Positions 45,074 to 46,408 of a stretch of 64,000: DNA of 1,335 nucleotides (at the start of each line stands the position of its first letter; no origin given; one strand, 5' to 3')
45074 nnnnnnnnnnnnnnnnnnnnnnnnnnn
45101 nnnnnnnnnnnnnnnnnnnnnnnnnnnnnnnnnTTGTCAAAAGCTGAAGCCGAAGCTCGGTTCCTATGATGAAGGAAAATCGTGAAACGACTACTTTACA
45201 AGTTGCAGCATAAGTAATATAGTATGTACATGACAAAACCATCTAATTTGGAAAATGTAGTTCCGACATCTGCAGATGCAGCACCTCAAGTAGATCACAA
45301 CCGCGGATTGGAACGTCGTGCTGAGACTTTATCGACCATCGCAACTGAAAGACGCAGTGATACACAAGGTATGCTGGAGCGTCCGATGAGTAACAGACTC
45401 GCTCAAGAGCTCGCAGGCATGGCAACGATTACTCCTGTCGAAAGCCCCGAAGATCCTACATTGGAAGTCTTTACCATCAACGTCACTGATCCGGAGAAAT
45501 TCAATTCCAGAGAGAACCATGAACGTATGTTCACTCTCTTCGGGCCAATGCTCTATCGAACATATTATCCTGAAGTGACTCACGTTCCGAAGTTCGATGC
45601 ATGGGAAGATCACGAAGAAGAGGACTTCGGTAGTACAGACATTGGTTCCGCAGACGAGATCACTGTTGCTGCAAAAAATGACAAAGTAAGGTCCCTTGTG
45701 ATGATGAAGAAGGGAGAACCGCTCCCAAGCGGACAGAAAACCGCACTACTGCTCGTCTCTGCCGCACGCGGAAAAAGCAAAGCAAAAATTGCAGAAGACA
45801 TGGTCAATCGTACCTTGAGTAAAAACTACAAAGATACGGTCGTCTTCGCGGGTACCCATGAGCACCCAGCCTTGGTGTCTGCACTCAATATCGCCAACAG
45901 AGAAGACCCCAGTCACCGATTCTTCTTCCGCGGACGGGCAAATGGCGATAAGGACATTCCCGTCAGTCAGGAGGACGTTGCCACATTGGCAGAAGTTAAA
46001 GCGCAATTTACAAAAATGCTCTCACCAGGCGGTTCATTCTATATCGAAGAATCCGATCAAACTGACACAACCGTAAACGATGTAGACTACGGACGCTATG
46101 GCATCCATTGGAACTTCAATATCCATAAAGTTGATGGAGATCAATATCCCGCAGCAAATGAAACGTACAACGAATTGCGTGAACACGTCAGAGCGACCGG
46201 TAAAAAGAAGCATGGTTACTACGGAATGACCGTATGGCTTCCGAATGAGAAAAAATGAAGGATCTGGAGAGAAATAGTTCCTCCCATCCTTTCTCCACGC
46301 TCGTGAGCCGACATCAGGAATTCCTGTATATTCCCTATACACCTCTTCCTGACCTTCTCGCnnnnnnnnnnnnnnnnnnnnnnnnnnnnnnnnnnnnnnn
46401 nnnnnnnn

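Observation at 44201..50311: Orphan cassette: two ATP-grasp enzymes, a fold-III PLP decarboxylase, a CelD/FemAB-like GNAT and an unknown protein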

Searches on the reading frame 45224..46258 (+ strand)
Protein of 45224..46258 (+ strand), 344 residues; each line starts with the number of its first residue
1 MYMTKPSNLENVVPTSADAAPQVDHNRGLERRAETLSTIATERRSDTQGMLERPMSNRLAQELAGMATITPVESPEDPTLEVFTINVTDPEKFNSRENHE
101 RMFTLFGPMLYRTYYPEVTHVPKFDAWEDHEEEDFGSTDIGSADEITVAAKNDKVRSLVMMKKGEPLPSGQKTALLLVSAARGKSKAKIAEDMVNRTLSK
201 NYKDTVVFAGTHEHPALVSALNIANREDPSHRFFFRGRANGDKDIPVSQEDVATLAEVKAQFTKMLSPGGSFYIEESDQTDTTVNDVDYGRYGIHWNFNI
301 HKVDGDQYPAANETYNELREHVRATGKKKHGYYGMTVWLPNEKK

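Call 3: search_protein_families(library=pfam, proteins=[window:45224-46258:+], max_evalue=0.01)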
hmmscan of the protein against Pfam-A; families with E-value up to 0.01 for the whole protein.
window:45224-46258:+ (344 aa): 0 families

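Call 4: search_protein_families(library=ncbifam, proteins=[window:45224-46258:+], max_evalue=0.01)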
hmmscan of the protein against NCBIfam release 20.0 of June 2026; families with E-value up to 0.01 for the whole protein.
window:45224-46258:+ (344 aa): 0 families

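Call 31: find_homologous_proteins(query=window:45224-46258:+, max_evalue=0.001)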
Query window:45224-46258:+ (344 aa): 1 proteins with E <= 0.001 among 4445 candidates.
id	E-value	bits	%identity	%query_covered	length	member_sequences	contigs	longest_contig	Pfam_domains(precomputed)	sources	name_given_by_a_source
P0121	8.8e-229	776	100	99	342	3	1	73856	-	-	-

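Call 35: search_protein_families(library=padloc, proteins=[window:45224-46258:+], max_evalue=0.01)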
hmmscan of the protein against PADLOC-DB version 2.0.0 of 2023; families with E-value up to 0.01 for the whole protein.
window:45224-46258:+ (344 aa): 0 families

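Call 43: search_protein_representatives(protein=window:45224-46258:+)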
Query: 344 residues. Proteins with E-value up to 0.001 (for the whole library): 18; up to 1e-10: 6; up to 1e-30: 1. The best 18 are listed.
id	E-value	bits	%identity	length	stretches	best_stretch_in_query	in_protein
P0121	2.8e-229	776.1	100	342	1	3-344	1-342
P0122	8.9e-26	107.3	31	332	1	23-341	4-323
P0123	5.8e-19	84.9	27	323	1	40-341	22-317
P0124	3.8e-14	69.1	26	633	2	37-261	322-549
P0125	4.6e-13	65.5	29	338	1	38-341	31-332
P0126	1.3e-12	64.0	24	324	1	42-341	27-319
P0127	2.1e-10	56.8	29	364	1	73-266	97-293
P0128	1.6e-09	53.9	24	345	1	47-264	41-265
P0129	4.3e-07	45.9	28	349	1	19-253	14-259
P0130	6.8e-07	45.2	30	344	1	56-260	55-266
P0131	1.0e-06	44.6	27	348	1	10-294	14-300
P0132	1.1e-06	44.5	27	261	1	43-249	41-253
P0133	1.2e-06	44.4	22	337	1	52-259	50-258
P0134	3.8e-06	42.8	32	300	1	80-255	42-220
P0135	7.7e-06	41.8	24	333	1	37-259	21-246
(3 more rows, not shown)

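Call 45: predict_structure(protein=window:45224-46258:+)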
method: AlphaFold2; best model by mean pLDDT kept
length: 344 residues; sequences in the alignment: 1
mean_pLDDT: 35.2   pTM: 0.25
mean pLDDT of the five models: 35.2, 33.8, 33.3, 32.2, 29.0
residues with pLDDT >= 90: 0; 70-90: 0; 50-70: 4; < 50: 340
segments of 3 or more residues with pLDDT < 50: 1-5, 7-64, 66-101, 103-319, 321-344
pLDDT, mean of each block of 10 residues (from residue 1): 40 34 37 35 34 35 47 36 44 46 45 33 32 28 31 29 28 32 36 45 36 37 40 32 32 38 33 29 24 26 35 46 37 28 25
secondary structure, 60 per line:
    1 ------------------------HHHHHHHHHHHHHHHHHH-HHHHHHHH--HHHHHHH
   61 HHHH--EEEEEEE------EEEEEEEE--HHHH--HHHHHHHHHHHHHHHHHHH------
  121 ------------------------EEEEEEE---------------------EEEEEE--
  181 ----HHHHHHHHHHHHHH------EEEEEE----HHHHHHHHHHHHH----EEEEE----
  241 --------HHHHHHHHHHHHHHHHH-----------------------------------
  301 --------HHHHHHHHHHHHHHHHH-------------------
elements in order: H25-42 H44-51 H54-64 E67-73 E80-87 H90-93 H96-114 E145-151 E173-178 H185-198 E205-210 H215-227 E232-236 H249-265 H309-325

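Call 46: search_protein_families(library=pfam, alignment_id=A4, max_evalue=1)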
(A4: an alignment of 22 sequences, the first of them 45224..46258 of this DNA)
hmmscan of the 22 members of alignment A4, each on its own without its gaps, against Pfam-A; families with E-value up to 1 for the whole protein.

A. member 1, window:45224-46258:+ (344 aa): 0 families

B. families by the number of members that match (of 22 scanned): 16 families
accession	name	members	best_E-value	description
PF13508.13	Acetyltransf_7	6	3e-06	Acetyltransferase (GNAT) domain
PF13673.13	Acetyltransf_10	6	1.1e-05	Acetyltransferase (GNAT) domain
PF00583.31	Acetyltransf_1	5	2.9e-07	Acetyltransferase (GNAT) family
PF13527.13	Acetyltransf_9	3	7.4e-06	Acetyltransferase (GNAT) domain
PF10135.14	Rod-binding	2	0.21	Rod binding protein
PF10720.14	DUF2515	2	0.22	Protein of unknown function (DUF2515)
PF14357.11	DUF4404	2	0.22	Domain of unknown function (DUF4404)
PF04205.19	FMN_bind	1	0.024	FMN-binding domain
PF19844.4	DUF6319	1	0.06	Family of unknown function (DUF6319)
PF10723.15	RepB-RCR_reg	1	0.064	Replication regulatory protein RepB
PF21087.2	Glyco_hydro_134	1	0.11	Glycosyl hydrolase family 134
PF04131.20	NanE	1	0.15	Putative N-acetylmannosamine-6-phosphate epimerase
PF17007.11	HTH_micro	1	0.17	HTH-like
PF11577.13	NEMO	1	0.17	NF-kappa-B essential modulator NEMO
PF08080.17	zf-RNPHF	1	0.17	RNPHF zinc finger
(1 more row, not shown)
